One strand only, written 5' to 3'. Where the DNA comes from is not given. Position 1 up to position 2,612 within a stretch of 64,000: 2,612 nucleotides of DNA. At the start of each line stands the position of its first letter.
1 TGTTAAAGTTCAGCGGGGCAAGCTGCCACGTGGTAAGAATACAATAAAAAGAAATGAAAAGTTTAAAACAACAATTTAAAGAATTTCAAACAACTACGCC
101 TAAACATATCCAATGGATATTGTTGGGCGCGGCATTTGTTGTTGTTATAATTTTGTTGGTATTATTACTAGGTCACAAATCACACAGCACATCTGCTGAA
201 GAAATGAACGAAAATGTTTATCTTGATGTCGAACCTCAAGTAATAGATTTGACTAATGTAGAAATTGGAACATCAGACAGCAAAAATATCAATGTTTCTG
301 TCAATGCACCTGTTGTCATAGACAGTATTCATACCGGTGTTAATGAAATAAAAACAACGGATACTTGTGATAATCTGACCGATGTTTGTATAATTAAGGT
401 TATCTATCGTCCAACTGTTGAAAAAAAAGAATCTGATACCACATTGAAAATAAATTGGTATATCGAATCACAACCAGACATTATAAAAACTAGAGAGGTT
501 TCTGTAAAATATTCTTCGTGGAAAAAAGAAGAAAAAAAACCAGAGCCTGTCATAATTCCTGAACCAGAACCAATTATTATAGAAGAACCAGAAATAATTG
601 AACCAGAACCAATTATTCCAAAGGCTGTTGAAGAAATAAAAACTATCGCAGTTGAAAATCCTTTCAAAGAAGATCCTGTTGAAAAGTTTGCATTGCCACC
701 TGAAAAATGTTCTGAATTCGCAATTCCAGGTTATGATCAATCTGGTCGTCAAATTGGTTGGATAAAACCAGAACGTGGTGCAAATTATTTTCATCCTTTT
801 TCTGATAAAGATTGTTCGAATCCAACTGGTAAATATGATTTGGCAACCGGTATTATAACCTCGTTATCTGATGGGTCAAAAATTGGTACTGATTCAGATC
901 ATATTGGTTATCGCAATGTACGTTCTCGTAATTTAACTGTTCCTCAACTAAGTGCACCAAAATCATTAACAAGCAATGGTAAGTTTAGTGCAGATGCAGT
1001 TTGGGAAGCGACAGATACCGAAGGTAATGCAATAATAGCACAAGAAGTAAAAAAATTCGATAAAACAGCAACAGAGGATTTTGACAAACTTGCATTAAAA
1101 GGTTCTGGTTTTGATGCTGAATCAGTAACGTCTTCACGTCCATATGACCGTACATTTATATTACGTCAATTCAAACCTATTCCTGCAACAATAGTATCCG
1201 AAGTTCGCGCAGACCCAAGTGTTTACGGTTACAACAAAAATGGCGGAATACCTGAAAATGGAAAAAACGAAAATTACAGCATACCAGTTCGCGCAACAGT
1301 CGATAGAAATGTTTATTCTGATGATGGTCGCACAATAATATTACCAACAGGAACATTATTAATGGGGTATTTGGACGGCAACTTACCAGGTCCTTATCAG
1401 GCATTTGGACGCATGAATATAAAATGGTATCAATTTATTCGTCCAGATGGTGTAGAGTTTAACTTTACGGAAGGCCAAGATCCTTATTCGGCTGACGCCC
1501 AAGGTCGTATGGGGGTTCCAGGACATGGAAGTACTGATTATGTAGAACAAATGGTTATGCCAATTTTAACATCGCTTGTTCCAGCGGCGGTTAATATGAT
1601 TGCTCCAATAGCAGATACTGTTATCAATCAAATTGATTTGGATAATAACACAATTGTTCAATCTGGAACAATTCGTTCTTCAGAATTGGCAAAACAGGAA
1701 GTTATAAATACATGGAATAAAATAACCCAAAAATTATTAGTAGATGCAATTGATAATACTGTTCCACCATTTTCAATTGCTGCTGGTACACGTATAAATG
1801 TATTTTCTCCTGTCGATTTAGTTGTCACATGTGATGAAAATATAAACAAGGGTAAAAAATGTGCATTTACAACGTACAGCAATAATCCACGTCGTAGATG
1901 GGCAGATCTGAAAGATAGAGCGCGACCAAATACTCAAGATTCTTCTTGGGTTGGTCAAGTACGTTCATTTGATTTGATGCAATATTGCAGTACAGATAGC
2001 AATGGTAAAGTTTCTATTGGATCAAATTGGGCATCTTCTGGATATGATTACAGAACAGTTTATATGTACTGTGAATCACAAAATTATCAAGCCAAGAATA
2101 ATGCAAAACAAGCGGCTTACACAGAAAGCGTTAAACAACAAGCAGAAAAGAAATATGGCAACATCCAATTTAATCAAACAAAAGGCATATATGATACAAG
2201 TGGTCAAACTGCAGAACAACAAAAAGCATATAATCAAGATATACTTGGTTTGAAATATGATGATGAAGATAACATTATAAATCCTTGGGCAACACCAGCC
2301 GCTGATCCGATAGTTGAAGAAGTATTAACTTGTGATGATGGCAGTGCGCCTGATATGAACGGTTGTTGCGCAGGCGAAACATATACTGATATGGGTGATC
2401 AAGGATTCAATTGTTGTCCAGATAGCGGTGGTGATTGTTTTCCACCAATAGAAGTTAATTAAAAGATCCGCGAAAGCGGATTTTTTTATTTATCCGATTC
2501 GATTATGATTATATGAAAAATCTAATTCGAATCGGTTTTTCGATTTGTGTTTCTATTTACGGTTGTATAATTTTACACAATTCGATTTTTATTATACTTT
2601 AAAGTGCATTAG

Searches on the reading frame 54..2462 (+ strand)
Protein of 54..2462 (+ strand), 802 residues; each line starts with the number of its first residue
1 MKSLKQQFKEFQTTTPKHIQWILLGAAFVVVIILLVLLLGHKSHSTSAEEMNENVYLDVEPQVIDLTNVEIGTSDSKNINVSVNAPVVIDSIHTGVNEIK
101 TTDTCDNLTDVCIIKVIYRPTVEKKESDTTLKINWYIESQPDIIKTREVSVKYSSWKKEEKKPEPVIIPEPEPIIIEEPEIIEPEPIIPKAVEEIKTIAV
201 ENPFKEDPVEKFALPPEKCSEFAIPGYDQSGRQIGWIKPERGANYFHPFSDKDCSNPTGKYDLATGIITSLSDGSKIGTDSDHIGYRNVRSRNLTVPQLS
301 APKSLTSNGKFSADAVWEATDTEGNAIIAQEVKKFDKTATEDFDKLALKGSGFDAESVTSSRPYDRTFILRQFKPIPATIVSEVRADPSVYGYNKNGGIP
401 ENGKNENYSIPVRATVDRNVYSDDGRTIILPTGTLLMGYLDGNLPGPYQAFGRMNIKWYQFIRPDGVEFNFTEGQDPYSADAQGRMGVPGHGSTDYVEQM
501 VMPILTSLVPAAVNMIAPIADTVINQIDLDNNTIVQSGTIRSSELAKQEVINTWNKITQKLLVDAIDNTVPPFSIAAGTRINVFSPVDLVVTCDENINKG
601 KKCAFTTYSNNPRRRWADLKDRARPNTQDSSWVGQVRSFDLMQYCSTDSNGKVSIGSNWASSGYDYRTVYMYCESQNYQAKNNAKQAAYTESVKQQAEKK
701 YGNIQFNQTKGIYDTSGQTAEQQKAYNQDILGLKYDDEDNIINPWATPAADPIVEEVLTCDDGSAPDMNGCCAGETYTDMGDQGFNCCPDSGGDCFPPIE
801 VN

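Call 8: search_protein_families(library=pfam, proteins=[window:54-2462:+], max_evalue=0.01)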
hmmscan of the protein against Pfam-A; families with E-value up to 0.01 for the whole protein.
window:54-2462:+ (802 aa): 1 family
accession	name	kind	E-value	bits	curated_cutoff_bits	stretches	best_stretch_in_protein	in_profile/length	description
PF03743.19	TrbI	-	1.8e-15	57.7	35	1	376-587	8-184/188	Bacterial conjugation TrbI-like protein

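Call 31: search_dna_similar(query=window:54-2459:+, collection=plasmids, mode=protein, max_rows=30, rows=spread)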
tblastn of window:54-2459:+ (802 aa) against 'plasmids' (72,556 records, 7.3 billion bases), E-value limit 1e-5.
Records with a match: 198; places in all: 201; records where one place covers at least 80% of the query: 0.
Best place of each record, by identity: <60% 198.
By first word of the organism name: Rhizobium 60; Sinorhizobium 35; Agrobacterium 26; Mesorhizobium 16; Methylocystis 15; Brucella 6; Bosea 5; Ensifer 3; Microvirga 3; Pseudochrobactrum 3; and 20 more.
By predicted mobility (MOB-suite, as given by PLSDB): conjugative 106; non-mobilizable 87; mobilizable 5.
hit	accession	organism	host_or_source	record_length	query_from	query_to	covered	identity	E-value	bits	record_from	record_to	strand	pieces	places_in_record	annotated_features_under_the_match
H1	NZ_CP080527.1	Mesorhizobium sp. AR07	Oxytropis sp.,Cell culture,root nodule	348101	347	589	30%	28.2%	4e-11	75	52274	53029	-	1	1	virB10: type IV secretion system protein VirB10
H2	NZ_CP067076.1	Rhizobium sp. AB2/73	Phyla canescens,cell culture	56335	365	589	28%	27.9%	2e-9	69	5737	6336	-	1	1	virB10: type IV secretion system protein VirB10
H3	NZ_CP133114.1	Rhodopseudomonas sp. BAL398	Cell culture,surface waters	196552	398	632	29%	26.5%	3e-9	69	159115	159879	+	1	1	virB10: type IV secretion system protein VirB10 | virB11: P-type DNA transfer ATPase VirB11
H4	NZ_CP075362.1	Pseudochrobactrum algeriensis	Bos taurus,cell culture,lymph nodes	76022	378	589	26%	28.0%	1e-9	70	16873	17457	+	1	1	virB10: type IV secretion system protein VirB10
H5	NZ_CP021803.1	Sinorhizobium meliloti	Medicago sativa,Single Cell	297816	398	602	26%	28.4%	8e-11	74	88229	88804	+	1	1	virB10: type IV secretion system protein VirB10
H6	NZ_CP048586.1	Agrobacterium pusense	walnut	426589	398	589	24%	30.2%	1e-6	61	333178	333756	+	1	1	virB10: type IV secretion system protein VirB10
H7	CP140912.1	Sinorhizobium medicae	Medicago lupulina,whole organism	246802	398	602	26%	27.9%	2e-10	72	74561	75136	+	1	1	none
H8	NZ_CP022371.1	Bosea sp. AS-1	-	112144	398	589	24%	29.7%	2e-10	73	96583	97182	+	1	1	virB10: type IV secretion system protein VirB10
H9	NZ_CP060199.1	Aminobacter sp. MDW-2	cell culture,soil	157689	398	589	24%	29.4%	3e-10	72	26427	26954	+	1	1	virB10: type IV secretion system protein VirB10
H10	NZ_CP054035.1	Rhizobium indicum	Pisum sativum l. (pea),Pure culture,Pea ...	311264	398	589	24%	29.3%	7e-9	67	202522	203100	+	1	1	virB10: type IV secretion system protein VirB10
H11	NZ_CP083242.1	Ancylobacter polymorphus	activated sludge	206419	398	589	24%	29.2%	2e-9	69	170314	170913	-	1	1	virB10: type IV secretion system protein VirB10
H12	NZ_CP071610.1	Rhizobium binae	lentil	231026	398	589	24%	28.9%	1e-7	64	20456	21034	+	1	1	virB10: type IV secretion system protein VirB10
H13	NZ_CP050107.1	Rhizobium leguminosarum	Trifolium repens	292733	398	589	24%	28.8%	5e-9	68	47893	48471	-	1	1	virB10: type IV secretion system protein VirB10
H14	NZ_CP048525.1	Agrobacterium tumefaciens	walnut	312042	398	589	24%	28.8%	6e-7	61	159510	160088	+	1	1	virB10: type IV secretion system protein VirB10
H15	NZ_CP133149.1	Sinorhizobium chiapasense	Acaciella angustissima,cell culture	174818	398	589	24%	28.5%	1e-10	73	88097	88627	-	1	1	virB10: type IV secretion system protein VirB10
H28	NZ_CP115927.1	Agrobacterium tumefaciens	Chrysanthemum,cell culture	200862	412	589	22%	27.8%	4e-8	65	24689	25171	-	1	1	virB10: type IV secretion system protein VirB10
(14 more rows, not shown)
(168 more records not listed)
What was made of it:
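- VirB10 is in the window (calls 8, 31).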

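Call 32: get_annotated_region(hit=H28, flank=8000)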
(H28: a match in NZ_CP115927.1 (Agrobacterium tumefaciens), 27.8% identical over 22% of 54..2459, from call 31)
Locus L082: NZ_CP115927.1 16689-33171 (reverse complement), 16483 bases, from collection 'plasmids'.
description: Agrobacterium tumefaciens strain K224 plasmid pAtK224b, complete sequence
organism: Agrobacterium tumefaciens (NCBI taxid 358)
taxonomy: Bacteria; Pseudomonadota; Alphaproteobacteria; Hyphomicrobiales; Rhizobiaceae; Agrobacterium; Agrobacterium tumefaciens
host: -; source: Chrysanthemum,cell culture; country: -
typing (MOB-suite, as given by PLSDB): non-mobilizable; replicon rep_cluster_440; mating-pair formation MPF_T
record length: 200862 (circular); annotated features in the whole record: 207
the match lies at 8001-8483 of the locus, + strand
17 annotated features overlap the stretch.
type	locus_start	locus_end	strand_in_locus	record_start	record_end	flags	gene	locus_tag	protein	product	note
CDS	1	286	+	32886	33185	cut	-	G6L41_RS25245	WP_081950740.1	VirB3 family type IV secretion system protein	-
CDS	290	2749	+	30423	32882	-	-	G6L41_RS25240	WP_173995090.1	VirB4 family type IV secretion/conjugal transfer ATPase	-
CDS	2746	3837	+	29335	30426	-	-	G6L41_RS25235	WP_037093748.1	lytic transglycosylase domain-containing protein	-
CDS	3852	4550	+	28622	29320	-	-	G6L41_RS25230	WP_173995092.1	type IV secretion system protein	-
CDS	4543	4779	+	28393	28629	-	-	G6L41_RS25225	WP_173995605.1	hypothetical protein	-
CDS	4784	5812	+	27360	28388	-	-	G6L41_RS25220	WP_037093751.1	type IV secretion system protein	-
CDS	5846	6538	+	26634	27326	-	-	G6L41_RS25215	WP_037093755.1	type IV secretion system protein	-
CDS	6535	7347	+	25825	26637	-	virB9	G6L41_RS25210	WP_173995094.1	P-type conjugative transfer protein VirB9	-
CDS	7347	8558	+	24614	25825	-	virB10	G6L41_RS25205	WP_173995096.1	type IV secretion system protein VirB10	-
CDS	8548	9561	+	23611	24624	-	virB11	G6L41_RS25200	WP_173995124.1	P-type DNA transfer ATPase VirB11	GO:0044097 - secretion by the type IV secretion system [Evidence IEA]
CDS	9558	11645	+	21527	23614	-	-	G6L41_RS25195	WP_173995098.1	type IV secretory system conjugative DNA transfer family protein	-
CDS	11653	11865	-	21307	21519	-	-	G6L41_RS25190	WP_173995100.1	hypothetical protein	-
CDS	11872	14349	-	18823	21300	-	-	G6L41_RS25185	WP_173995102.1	conjugal transfer protein TraA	-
CDS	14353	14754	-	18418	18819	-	-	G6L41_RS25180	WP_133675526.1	DUF6290 family protein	-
CDS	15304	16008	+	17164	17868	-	-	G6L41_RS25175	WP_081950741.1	ParA family protein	-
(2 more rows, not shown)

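Call 33: get_annotated_region(hit=H4, flank=8000)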
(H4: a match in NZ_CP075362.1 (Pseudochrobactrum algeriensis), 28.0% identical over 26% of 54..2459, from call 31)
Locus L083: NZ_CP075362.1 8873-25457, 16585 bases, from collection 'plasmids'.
description: Pseudochrobactrum algeriensis isolate C130915_07 plasmid pPB07_2, complete sequence
organism: Pseudochrobactrum algeriensis (NCBI taxid 2834768)
taxonomy: Bacteria; Pseudomonadota; Alphaproteobacteria; Hyphomicrobiales; Brucellaceae; Pseudochrobactrum; Pseudochrobactrum algeriensis
host: -; source: Bos taurus,cell culture,lymph nodes; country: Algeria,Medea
typing (MOB-suite, as given by PLSDB): non-mobilizable
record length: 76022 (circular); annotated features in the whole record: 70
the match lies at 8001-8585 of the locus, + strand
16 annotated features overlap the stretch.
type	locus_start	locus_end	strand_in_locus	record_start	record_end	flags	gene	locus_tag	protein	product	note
CDS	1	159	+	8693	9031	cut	-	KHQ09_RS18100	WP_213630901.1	TrbC/VirB2 family protein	-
CDS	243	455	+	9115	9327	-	-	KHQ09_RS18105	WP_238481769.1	VirB3 family type IV secretion system protein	-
CDS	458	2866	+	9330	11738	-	-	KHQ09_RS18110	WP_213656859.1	VirB4 family type IV secretion/conjugal transfer ATPase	-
CDS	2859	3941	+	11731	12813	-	-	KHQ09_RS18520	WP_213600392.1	lytic transglycosylase domain-containing protein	-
CDS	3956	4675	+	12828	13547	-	-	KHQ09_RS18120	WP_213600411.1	type IV secretion system protein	-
CDS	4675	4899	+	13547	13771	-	-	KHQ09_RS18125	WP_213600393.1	hypothetical protein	-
CDS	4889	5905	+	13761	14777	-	-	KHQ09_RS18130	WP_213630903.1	type IV secretion system protein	-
CDS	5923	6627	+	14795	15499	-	-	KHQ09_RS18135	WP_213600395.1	type IV secretion system protein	-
CDS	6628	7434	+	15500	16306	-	virB9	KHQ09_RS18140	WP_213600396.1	P-type conjugative transfer protein VirB9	-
CDS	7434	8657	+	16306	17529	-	virB10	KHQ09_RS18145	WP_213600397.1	type IV secretion system protein VirB10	-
CDS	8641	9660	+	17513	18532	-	virB11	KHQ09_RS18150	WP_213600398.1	P-type DNA transfer ATPase VirB11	GO:0044097 - secretion by the type IV secretion system [Evidence IEA]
CDS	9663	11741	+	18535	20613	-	-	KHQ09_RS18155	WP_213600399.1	type IV secretory system conjugative DNA transfer family protein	-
CDS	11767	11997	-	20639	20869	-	-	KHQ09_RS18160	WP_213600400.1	hypothetical protein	-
CDS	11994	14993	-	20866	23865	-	-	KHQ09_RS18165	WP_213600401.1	LPD7 domain-containing protein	-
CDS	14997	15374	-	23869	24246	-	-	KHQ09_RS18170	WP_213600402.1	plasmid mobilization relaxosome protein MobC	-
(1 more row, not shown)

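Call 34: get_annotated_region(hit=H3, flank=8000)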
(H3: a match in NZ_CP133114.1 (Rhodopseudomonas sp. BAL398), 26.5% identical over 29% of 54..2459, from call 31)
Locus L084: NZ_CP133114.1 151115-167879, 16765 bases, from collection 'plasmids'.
description: Rhodopseudomonas sp. BAL398 plasmid pBAL398.3
organism: Rhodopseudomonas sp. BAL398 (NCBI taxid 3034676)
taxonomy: Bacteria; Pseudomonadota; Alphaproteobacteria; Hyphomicrobiales; Nitrobacteraceae; Rhodopseudomonas; Rhodopseudomonas sp. BAL398
host: -; source: Cell culture,surface waters; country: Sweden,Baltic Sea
typing (MOB-suite, as given by PLSDB): conjugative; replicon rep_cluster_470; relaxase MOBP; mating-pair formation MPF_T
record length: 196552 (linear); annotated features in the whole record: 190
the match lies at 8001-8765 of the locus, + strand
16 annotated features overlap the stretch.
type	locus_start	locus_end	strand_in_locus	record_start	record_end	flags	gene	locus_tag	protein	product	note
CDS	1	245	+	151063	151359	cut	-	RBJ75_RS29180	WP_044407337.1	VirB3 family type IV secretion system protein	-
CDS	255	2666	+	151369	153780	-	-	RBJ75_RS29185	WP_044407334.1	VirB4 family type IV secretion system protein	-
CDS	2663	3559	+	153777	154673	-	-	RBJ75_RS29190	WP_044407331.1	hypothetical protein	-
CDS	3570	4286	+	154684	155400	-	-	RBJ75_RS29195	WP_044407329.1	type IV secretion system protein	-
CDS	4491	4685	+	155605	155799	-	-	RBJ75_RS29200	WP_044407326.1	hypothetical protein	-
CDS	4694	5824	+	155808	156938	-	-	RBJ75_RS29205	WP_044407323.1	type IV secretion system protein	GO:0030255 - protein secretion by the type IV secretion system [Evidence IEA]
CDS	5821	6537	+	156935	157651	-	-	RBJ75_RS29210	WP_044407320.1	virB8 family protein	-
CDS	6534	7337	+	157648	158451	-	virB9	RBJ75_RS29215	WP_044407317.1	P-type conjugative transfer protein VirB9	-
CDS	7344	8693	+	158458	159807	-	virB10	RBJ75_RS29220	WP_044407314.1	type IV secretion system protein VirB10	-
CDS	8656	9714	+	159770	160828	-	virB11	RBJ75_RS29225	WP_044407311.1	P-type DNA transfer ATPase VirB11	GO:0044097 - secretion by the type IV secretion system [Evidence IEA]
CDS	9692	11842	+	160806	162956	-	-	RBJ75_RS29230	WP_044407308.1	type IV secretory system conjugative DNA transfer family protein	-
CDS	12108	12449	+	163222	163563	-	-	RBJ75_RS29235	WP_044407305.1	helix-turn-helix domain-containing protein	-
CDS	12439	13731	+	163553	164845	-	-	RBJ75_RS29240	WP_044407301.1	HipA domain-containing protein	-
CDS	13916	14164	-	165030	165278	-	-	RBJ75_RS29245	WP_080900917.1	TetR/AcrR family transcriptional regulator C-terminal ligand-binding domain-containing protein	-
CDS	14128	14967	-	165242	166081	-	-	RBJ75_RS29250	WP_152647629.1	hypothetical protein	-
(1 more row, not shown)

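Call 45: find_related_loci(query=window:54-2459:+, collection=metagenome_contigs, flank=10000)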
Query window:54-2459:+ (802 aa) in metagenome_contigs; peptide patterns used: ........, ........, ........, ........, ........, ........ (x = any residue, [..] = any of these).
149 stretches matched a pattern; 36 encode a relative of the query (tblastn E <= 1e-3); 36 distinct loci.
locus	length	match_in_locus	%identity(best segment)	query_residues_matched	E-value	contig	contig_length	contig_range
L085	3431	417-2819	74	1-802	0e+0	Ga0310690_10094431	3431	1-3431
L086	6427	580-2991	75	1-802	0e+0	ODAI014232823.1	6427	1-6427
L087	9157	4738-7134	73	1-801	0e+0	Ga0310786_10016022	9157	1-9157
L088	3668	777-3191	68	1-801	0e+0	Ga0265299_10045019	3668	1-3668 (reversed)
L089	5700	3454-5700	74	1-739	0e+0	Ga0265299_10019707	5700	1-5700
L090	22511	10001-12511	60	1-799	0e+0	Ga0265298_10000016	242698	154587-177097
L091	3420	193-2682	64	1-801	0e+0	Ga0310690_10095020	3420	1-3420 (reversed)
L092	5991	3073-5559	63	1-801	0e+0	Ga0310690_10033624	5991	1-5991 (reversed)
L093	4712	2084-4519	63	1-801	0e+0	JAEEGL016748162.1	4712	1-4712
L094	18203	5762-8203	63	1-799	0e+0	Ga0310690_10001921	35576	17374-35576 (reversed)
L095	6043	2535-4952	60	1-800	0e+0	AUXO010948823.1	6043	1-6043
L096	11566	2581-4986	62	1-801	0e+0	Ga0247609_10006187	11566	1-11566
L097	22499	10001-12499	58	1-801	0e+0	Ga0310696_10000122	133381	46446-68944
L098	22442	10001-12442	57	1-801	0e+0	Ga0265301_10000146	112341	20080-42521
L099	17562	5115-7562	58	1-802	0e+0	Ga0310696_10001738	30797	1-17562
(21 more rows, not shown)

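Call 47: search_protein_families(library=pfam, proteins=[L090:7757-8470:+, L090:8505-9992:+, L090:6251-7372:-, L090:4912-5490:-, L090:4383-4811:-, L090:3705-4376:-, L090:3042-3602:-, L090:12701-13039:+, L090:13113-13472:+, L090:13483-15030:-], max_evalue=0.01)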
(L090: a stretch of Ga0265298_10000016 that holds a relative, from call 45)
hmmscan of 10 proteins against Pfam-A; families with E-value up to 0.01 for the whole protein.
L090:7757-8470:+ (238 aa): 1 family
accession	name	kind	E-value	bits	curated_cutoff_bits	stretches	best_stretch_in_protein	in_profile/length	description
PF04335.19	VirB8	-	3.1e-06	27.6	23.2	1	19-223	20-210/213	VirB8 protein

L090:8505-9992:+ (496 aa): 2 families
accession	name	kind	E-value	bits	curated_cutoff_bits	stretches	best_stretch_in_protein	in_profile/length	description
PF03524.21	CagX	-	4.4e-20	72.8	34.2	1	49-291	5-197/198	Conjugal transfer protein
PF05036.18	SPOR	-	0.00042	21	21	1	459-493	41-75/76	SPOR domain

L090:6251-7372:- (373 aa): 1 family
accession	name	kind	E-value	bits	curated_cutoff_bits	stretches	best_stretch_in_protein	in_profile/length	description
PF12041.13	DELLA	-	0.0068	16.7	23.8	0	148-193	17-62/69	Transcriptional regulator DELLA protein N terminal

L090:4912-5490:- (192 aa): 1 family
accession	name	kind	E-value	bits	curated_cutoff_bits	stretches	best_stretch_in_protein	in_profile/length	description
PF02357.24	NusG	-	7e-22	78.2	22.2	1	16-123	1-92/93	Transcription termination factor nusG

L090:4383-4811:- (142 aa): 2 families
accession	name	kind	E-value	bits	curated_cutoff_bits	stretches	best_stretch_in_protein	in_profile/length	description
PF00298.24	Ribosomal_L11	-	9.2e-29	100.1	21.4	1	72-140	1-69/69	Ribosomal protein L11, RNA binding domain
PF03946.19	Ribosomal_L11_N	-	6.7e-28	96.7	32.9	1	9-67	1-58/58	Ribosomal protein L11, N-terminal domain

L090:3705-4376:- (223 aa): 1 family
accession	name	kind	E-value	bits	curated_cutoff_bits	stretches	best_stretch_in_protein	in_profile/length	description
PF00687.26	Ribosomal_L1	-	2.3e-61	207.3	32.2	1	28-216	2-198/198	Ribosomal protein L1p/L10e family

L090:3042-3602:- (186 aa): 2 families
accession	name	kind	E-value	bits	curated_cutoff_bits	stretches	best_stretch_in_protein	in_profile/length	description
PF00466.25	Ribosomal_L10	-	1.6e-22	79.8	22.8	1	28-124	1-99/100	Ribosomal protein L10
PF01565.28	FAD_binding_4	-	0.0077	16.4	26.4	0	104-181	1-81/139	FAD binding domain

L090:12701-13039:+ (113 aa): 0 families

L090:13113-13472:+ (120 aa): 0 families

L090:13483-15030:- (515 aa): 2 families
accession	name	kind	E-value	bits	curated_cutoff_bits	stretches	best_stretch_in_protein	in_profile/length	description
PF02096.25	60KD_IMP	-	6.4e-56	189.3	35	1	329-512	1-163/163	60Kd inner membrane protein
PF14849.12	YidC_periplas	-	1.7e-36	127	24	1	75-318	10-283/283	YidC periplasmic domain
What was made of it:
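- VirB8 and VirB9 lie upstream in the relative L090, flanked by housekeeping genes (call 47). virB8, virB9 and virB10 are retained in these very small genomes (calls 8, 45, 47). The virB8-9-10 operon is not followed by virB11 or virD4 (call 47).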
